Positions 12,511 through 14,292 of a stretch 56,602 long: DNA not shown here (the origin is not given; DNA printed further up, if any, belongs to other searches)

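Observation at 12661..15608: Translationally coupled pair of HAL/PAL-fold lyase paralogues that both lack the MIO-forming Ala-Ser-Gly triad (possible heteromeric MIO-less lyase)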

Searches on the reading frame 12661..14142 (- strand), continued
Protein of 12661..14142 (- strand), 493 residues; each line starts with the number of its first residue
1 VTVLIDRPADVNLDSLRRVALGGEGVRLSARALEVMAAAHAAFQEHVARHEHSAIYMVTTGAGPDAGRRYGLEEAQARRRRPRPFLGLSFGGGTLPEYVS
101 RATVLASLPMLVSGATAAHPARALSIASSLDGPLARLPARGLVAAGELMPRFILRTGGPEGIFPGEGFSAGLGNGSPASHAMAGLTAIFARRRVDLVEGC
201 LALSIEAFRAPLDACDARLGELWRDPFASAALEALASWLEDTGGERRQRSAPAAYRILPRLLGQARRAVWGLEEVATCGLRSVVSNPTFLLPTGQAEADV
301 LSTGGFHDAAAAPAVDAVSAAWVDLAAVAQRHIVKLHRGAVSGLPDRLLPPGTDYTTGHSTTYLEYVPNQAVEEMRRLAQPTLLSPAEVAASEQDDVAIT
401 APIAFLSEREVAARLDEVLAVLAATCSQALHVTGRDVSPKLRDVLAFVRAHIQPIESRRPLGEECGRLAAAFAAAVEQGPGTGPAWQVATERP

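Call 54: find_related_loci(query=A3, collection=metagenome_contigs, flank=8000)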
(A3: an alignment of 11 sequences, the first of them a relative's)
Query A3 (493 aa) in metagenome_contigs; peptide patterns used: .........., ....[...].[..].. (x = any residue, [..] = any of these).
85 stretches matched a pattern; 5 encode a relative of the query (tblastn E <= 1e-3); 5 distinct loci.
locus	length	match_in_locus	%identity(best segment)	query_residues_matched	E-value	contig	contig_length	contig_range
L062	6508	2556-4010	62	1-489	3e-175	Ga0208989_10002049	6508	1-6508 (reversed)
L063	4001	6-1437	64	9-489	1e-158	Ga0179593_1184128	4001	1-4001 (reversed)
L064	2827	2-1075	56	119-476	2e-125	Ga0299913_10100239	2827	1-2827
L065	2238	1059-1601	69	306-487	3e-72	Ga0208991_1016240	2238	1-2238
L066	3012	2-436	65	333-477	2e-50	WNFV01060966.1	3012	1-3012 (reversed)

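Call 74: predict_structure(alignment_id=A4)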
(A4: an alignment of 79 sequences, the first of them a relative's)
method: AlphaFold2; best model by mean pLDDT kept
length: 493 residues; sequences in the alignment: 79
mean_pLDDT: 91.8   pTM: 0.93
mean pLDDT of the five models: 91.8, 91.5, 90.9, 90.6, 90.0
residues with pLDDT >= 90: 377; 70-90: 94; 50-70: 15; < 50: 7
segments of 3 or more residues with pLDDT < 50: 489-493
pLDDT, mean of each block of 10 residues (from residue 1): 97 98 97 97 96 91 88 89 81 96 97 95 94 95 86 69 79 89 98 97 97 91 95 94 80 95 98 98 92 91 84 98 99 98 96 94 97 98 82 81 97 99 99 95 96 97 98 90 55 35
secondary structure, 60 per line:
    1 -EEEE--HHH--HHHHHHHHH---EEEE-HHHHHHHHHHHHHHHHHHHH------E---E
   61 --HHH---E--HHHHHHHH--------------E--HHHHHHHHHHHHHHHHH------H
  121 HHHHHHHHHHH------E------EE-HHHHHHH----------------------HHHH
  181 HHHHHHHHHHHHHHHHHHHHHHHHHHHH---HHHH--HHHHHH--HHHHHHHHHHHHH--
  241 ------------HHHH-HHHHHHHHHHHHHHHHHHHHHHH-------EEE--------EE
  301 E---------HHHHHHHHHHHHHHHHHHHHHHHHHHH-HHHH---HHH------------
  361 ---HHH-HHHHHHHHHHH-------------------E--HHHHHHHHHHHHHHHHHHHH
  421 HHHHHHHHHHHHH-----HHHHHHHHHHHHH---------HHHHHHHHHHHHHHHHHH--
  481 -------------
elements in order: E2-5 H13-21 E25-28 H30-49 H72-79 H97-113 H120-131 H148-154 H177-208 H212-215 H218-223 H226-238 H253-256 H258-280 E288-290 E299-301 H311-337 H339-342 H368-378 H401-433 H439-451 H461-478

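Call 78: fold_search(model_id=the predicted structure, library=pdb)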
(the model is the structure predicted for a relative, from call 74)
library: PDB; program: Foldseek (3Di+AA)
matches with E <= 10: 462; with E <= 0.001: 90
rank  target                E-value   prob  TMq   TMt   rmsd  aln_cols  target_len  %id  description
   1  2o78_C                8.1e-21  1.00  0.77  0.75   5.5       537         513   26  Tyrosine ammonia-lyase from Rhodobacter sphaeroides (His89Phe variant) complexed with cinnamic acid (released 2007-01-16)
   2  2o6y_C                9.3e-21  1.00  0.77  0.74   5.6       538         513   26  Tyrosine ammonia-lyase from Rhodobacter sphaeroides (released 2007-01-16)
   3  2o6y_A                1.2e-20  1.00  0.77  0.74   5.9       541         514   26  Tyrosine ammonia-lyase from Rhodobacter sphaeroides (released 2007-01-16)
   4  2o78_A                1.5e-20  1.00  0.78  0.75   5.6       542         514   26  Tyrosine ammonia-lyase from Rhodobacter sphaeroides (His89Phe variant) complexed with cinnamic acid (released 2007-01-16)
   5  1eb4                  7.5e-19  1.00  0.84  0.82   4.1       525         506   19  Histidine Ammonia-Lyase (HAL) Mutant F329A from Pseudomonas putida (released 2002-02-21)
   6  1gk3                  8.2e-19  1.00  0.84  0.82   4.6       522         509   19  Histidine Ammonia-Lyase (HAL) Mutant D145A from Pseudomonas putida (released 2002-02-21)
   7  6s7j_F                1.6e-18  1.00  0.80  0.80   4.1       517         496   15  Native crystal structure of ergothioneine degrading enzyme Ergothionase from Treponema denticola (released 2019-07-17)
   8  3kdz_A                1.7e-18  1.00  0.78  0.74   4.9       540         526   21  X-ray crystal structure of a tyrosine aminomutase mutant construct with bound ligand (released 2010-07-07)
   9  2ohy_A                2.1e-18  1.00  0.79  0.75   5.1       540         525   21  X-ray Crystal Structure of Tyrosine Aminomutase from streptomyces globisporus (released 2007-06-12)
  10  1gk2_A                2.2e-18  1.00  0.82  0.79   4.6       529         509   20  Histidine Ammonia-Lyase (HAL) Mutant F329G from Pseudomonas putida (released 2002-02-21)
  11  2ohy_B                2.7e-18  1.00  0.77  0.72   5.3       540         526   21  X-ray Crystal Structure of Tyrosine Aminomutase from streptomyces globisporus (released 2007-06-12)
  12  6s7j_C                3.2e-18  1.00  0.79  0.78   4.3       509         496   14  Native crystal structure of ergothioneine degrading enzyme Ergothionase from Treponema denticola (released 2019-07-17)
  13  6s7j_A                3.7e-18  1.00  0.80  0.79   4.3       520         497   14  Native crystal structure of ergothioneine degrading enzyme Ergothionase from Treponema denticola (released 2019-07-17)
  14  1gkj                  5.1e-18  1.00  0.84  0.82   4.1       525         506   20  Histidine Ammonia-Lyase (HAL) Mutant Y280F from Pseudomonas putida (released 2002-04-05)
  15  1b8f                  6.2e-18  1.00  0.80  0.78   4.6       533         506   20  Histidine ammonia-lyase (HAL) from Pseudomonas putida (released 1999-05-06)
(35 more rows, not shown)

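Call 88: search_protein_families(library=ncbifam, proteins=[L002:1375-2745:+, L002:2834-4423:+, L002:4420-5505:+, L002:5502-6839:+, L002:6836-8533:+, L002:12535-13842:-, L002:13839-15203:-, L002:15200-16684:-], max_evalue=1e-10)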
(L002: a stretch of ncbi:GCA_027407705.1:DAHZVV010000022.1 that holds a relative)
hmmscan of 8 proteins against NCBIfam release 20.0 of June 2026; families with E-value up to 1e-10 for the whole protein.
L002:1375-2745:+ (456 aa): 30 families (the best 25 are shown)
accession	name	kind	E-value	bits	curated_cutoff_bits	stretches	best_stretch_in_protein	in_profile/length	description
NF058539.1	ergo_uti2_ErtD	equivalog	1.2e-131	439.8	650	1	5-448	3-447/449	hydantoin-5-propionate amidohydrolase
NF058538.1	ergo_util_ErtD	equivalog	4.6e-131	437.7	600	1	5-448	2-446/446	hydantoin-5-propionate amidohydrolase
NF004839.0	PRK06189.1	equivalog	3.6e-101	339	631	1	10-448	10-447/451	allantoinase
TIGR03178.1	allantoinase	equivalog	1.2e-97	327.6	357.85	1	10-447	7-440/441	allantoinase AllB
NF002668.0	PRK02382.1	equivalog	4e-88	296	452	1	20-447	12-427/436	dihydroorotase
TIGR00857.1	pyrC_multi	subfamily_domain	3e-76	257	279.05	1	20-430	4-408/412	dihydroorotase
NF009941.0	PRK13404.1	subfamily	9.9e-70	235.5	647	1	14-447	14-460/478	dihydropyrimidinase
TIGR02033.1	D-hydantoinase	equivalog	4.3e-69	233.6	393.25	1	9-447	5-453/454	dihydropyrimidinase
NF005960.0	PRK08044.1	equivalog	1.9e-68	231.3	688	1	18-446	17-448/453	allantoinase AllB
NF006559.0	PRK09060.1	equivalog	4.8e-61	206.4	482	1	8-443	9-433/444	dihydroorotase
NF005751.0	PRK07575.1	equivalog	2.2e-59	201.1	529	1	10-436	10-425/440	dihydroorotase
NF003271.0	PRK04250.1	equivalog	8.7e-56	189.3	405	1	5-446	3-403/407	dihydroorotase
NF006836.0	PRK09357.1-1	equivalog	1.4e-53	182.2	538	1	21-431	16-424/432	dihydroorotase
NF006688.0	PRK09236.1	equivalog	8.3e-51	173.2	535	1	16-437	14-432/444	dihydroorotase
NF006837.0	PRK09357.1-2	equivalog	1.5e-50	172.1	575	1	12-433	10-424/428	dihydroorotase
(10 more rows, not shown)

L002:2834-4423:+ (529 aa): 3 families
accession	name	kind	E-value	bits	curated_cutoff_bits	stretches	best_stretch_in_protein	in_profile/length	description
NF058530.1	thiouroc_hyd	equivalog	6.6e-211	701.6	930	1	1-516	15-527/535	thiourocanate hydratase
NF058531.1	CH3_S_urocan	exception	6.7e-193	641.9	880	1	1-519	24-534/535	S-methyl thiourocanate hydratase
TIGR01228.2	hutU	equivalog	2.8e-178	594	375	1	3-514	26-536/545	urocanate hydratase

L002:4420-5505:+ (361 aa): 2 families
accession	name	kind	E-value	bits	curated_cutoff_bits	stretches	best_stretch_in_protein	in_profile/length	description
NF058529.1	thiohydan_desulf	equivalog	4.9e-118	394.3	440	1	2-353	1-360/362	thiohydantoin desulfurase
NF058532.1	CH3_S_uro_de_S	equivalog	3.1e-79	266.5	450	1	2-351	1-351/352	S-methyl thiohydantoin desulfurase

L002:5502-6839:+ (445 aa): 17 families
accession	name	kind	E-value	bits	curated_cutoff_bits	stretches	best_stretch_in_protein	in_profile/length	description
NF058540.1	Ncarbamyl_ErtE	equivalog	1.9e-154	514.2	520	1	8-411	7-416/418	N-carbamyl-l-glutamate amidohydrolase ErtE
NF006771.0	PRK09290.1-5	subfamily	2.6e-113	378.6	399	1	13-410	8-410/413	allantoate amidohydrolase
NF009531.0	PRK12893.1-5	equivalog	4.7e-109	364.7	486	1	11-411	9-413/421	Zn-dependent hydrolase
TIGR01879.1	hydantase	subfamily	1.1e-99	334.2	204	1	27-407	16-399/401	hydantoinase/carbamoylase family amidase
NF006775.0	PRK09290.2-5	equivalog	2.8e-93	312.8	479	1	32-406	32-410/419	allantoate amidohydrolase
NF009529.0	PRK12893.1-2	equivalog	4.4e-88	295.8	508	1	18-406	16-404/411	Zn-dependent hydrolase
NF006770.0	PRK09290.1-4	equivalog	5.4e-79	265.8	372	1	22-406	14-397/403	allantoate amidohydrolase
NF009527.0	PRK12891.1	subfamily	7.5e-79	265.7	461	1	18-408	18-419/426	Zn-dependent hydrolase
NF006768.0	PRK09290.1-1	equivalog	2.3e-77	260.6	532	1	17-406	12-404/411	allantoate deiminase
NF006769.0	PRK09290.1-3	subfamily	9.3e-76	255.1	452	1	31-409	32-411/417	allantoate amidohydrolase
NF006773.0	PRK09290.2-2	equivalog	1.1e-73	248.5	584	1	33-405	36-412/419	allantoate amidohydrolase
NF006772.0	PRK09290.2-1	subfamily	5e-66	223.3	424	1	31-411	34-417/430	allantoate amidohydrolase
TIGR03176.1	AllC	equivalog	3.9e-65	220.2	597.75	1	16-407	7-400/406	allantoate deiminase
NF006774.0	PRK09290.2-4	equivalog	8.8e-65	219.1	897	1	30-407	32-413/427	allantoate amidohydrolase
NF010373.0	PRK13799.1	equivalog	8.9e-62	209.3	1087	1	47-389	219-566/591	unknown domain/N-carbamoyl-L-amino acid hydrolase fusion protein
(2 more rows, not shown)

L002:6836-8533:+ (565 aa): 8 families
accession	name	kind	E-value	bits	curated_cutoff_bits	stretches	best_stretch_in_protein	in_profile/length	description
NF006871.0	PRK09367.1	subfamily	1.3e-117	393.6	524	1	5-501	3-500/505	histidine ammonia-lyase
TIGR01225.1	hutH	equivalog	1.9e-114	382.9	539.15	1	6-502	1-498/506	histidine ammonia-lyase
TIGR04475.1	Phe_D_beta_mut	equivalog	2.5e-80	270.6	800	2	10-267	7-265/510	phenylalanine aminomutase (D-beta-phenylalanine forming)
NF041222.1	BagA_FevW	exception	1.2e-62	212.2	1000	2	8-267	3-264/529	bagremycin/ferroverdin biosynthesis tyrosine ammonia-lyase BagA/FevW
TIGR03832.1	Tyr_2_3_mutase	equivalog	6.6e-61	206.4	501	1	9-478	2-492/507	tyrosine 2,3-aminomutase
TIGR01226.1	phe_am_lyase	equivalog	2.5e-59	201.3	519.15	1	4-453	31-501/680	phenylalanine ammonia-lyase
NF053541.1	FlxA_rubin_TAL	equivalog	9.2e-53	179.4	700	1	14-487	2-490/498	flexirubin biosynthesis tyrosine ammonia-lyase FlxA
TIGR04473.1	taxol_Phe_23mut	exception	4.3e-38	131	1250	1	12-453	34-497/687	phenylalanine aminomutase (L-beta-phenylalanine forming)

L002:12535-13842:- (435 aa): 13 families
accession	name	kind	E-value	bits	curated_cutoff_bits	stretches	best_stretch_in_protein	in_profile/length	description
NF008425.0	PRK11259.1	equivalog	5.3e-39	134.2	257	2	18-247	5-232/377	N-methyl-L-tryptophan oxidase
TIGR02352.1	thiamin_ThiO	equivalog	1.2e-33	116.7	250.8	1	20-239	1-223/351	glycine oxidase ThiO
TIGR01373.1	soxB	subfamily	2.2e-32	112.4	529.45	2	18-267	31-291/407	sarcosine oxidase subunit beta family protein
TIGR01377.1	soxA_mon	subfamily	5.1e-30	104.5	479.65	1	19-238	2-220/381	amino oxidase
NF001933.0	PRK00711.1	subfamily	3.4e-25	88.9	383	1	91-231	127-270/429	D-amino acid dehydrogenase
TIGR03364.1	HpnW_proposed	hypoth_equivalog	1.1e-21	77.3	285.1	1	19-247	2-226/365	TIGR03364 family FAD-dependent oxidoreductase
NF050086.1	pipecolate_AmaA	exception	8.7e-21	74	600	1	17-216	25-235/425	L-pipecolate oxidase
NF002480.1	PRK01747.1-1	equivalog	1.7e-15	56.5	540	1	17-408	248-619/645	bifunctional tRNA (5-methylaminomethyl-2-thiouridine)(34)-methyltransferase MnmC2/FAD-dependent 5-carboxymethylaminomethyl-2-thiouridine(34)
TIGR03329.1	Phn_aa_oxid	hypoth_equivalog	3e-15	56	632.8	0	93-247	115-264/460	putative aminophosphonate oxidoreductase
NF009074.0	PRK12409.1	equivalog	1.4e-14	54.1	494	0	119-229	154-269/410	D-amino acid dehydrogenase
TIGR03197.1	MnmC_Cterm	equivalog_domain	1e-13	51.2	174.2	1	19-232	1-215/400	FAD-dependent 5-carboxymethylaminomethyl-2-thiouridine(34) oxidoreductase MnmC1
NF008313.0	PRK11101.1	equivalog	1e-11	44.1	425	1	17-200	8-189/548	anaerobic glycerol-3-phosphate dehydrogenase subunit A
TIGR03377.1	glycerol3P_GlpA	equivalog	1.1e-11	44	552.8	1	19-220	1-206/530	anaerobic glycerol-3-phosphate dehydrogenase subunit GlpA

L002:13839-15203:- (454 aa): 34 families (the best 25 are shown)
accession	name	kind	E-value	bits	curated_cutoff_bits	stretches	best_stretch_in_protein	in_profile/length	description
TIGR02033.1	D-hydantoinase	equivalog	1.2e-96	324.5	393.25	1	5-445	2-453/454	dihydropyrimidinase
NF009941.0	PRK13404.1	subfamily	3.9e-84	283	647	1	4-450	6-465/478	dihydropyrimidinase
TIGR03178.1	allantoinase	equivalog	4.4e-67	226.8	357.85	1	4-445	2-440/441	allantoinase AllB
NF004839.0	PRK06189.1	equivalog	3.2e-60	204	631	1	4-447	5-448/451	allantoinase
NF058539.1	ergo_uti2_ErtD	equivalog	4.1e-51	174.3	650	1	8-447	7-448/449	hydantoin-5-propionate amidohydrolase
NF002668.0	PRK02382.1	equivalog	5.8e-49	167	452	1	17-447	11-429/436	dihydroorotase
NF058538.1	ergo_util_ErtD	equivalog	4.8e-48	164.1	600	1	9-445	7-445/446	hydantoin-5-propionate amidohydrolase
NF006559.0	PRK09060.1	equivalog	4.5e-47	160.3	482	1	4-445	7-437/444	dihydroorotase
TIGR00857.1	pyrC_multi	subfamily_domain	4.5e-44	151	279.05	1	18-431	4-411/412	dihydroorotase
NF005960.0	PRK08044.1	equivalog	1.1e-41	143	688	1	4-445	5-449/453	allantoinase AllB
NF006836.0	PRK09357.1-1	equivalog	3e-41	141.5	538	1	14-433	11-428/432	dihydroorotase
NF005751.0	PRK07575.1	equivalog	1.2e-40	139.4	529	1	2-433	3-424/440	dihydroorotase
NF006844.0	PRK09357.2-5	equivalog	1.3e-37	129.8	701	1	1-431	1-422/422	dihydroorotase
NF006841.0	PRK09357.2-2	equivalog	2e-37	128.9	640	1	18-425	17-413/421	dihydroorotase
NF006837.0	PRK09357.1-2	equivalog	2.6e-36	125.1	575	1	8-429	7-422/428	dihydroorotase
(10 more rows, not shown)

L002:15200-16684:- (494 aa): 4 families
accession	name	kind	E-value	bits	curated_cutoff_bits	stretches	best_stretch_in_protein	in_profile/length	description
NF006871.0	PRK09367.1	subfamily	2.3e-39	135.4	524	2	160-459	183-479/505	histidine ammonia-lyase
TIGR01225.1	hutH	equivalog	2.1e-38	132.1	539.15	2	159-467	179-482/506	histidine ammonia-lyase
TIGR03832.1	Tyr_2_3_mutase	equivalog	1.4e-22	79.9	501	1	9-157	4-151/507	tyrosine 2,3-aminomutase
TIGR04475.1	Phe_D_beta_mut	equivalog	3e-16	59.2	800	0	4-144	3-141/510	phenylalanine aminomutase (D-beta-phenylalanine forming)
